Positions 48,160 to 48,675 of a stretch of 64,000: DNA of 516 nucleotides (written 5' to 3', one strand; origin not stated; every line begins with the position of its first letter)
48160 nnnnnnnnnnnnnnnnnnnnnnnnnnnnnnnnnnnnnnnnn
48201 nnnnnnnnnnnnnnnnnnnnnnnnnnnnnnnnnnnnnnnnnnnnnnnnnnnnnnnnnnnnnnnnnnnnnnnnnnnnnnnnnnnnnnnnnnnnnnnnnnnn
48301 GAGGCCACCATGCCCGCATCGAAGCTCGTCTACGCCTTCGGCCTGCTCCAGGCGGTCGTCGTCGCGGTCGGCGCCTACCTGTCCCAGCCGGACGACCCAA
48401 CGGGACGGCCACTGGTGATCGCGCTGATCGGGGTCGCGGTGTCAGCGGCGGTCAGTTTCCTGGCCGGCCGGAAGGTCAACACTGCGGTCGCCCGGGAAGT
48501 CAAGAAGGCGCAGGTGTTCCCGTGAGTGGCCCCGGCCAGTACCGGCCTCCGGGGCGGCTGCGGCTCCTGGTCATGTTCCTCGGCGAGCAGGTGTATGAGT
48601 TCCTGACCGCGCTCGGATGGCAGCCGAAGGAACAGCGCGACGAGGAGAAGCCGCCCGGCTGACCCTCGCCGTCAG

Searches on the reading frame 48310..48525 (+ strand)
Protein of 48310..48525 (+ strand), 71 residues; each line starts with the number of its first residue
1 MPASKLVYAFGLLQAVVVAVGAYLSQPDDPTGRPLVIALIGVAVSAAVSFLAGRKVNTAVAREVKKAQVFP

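Call 17: search_protein_families(library=pfam, proteins=[window:48310-48525:+], max_evalue=0.001)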
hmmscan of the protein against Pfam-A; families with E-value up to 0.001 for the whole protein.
window:48310-48525:+ (71 aa): 1 family
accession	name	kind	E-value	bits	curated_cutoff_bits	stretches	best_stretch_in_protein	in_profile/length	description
PF14012.11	DUF4229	-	0.00041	20.8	27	1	14-67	15-64/68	Protein of unknown function (DUF4229)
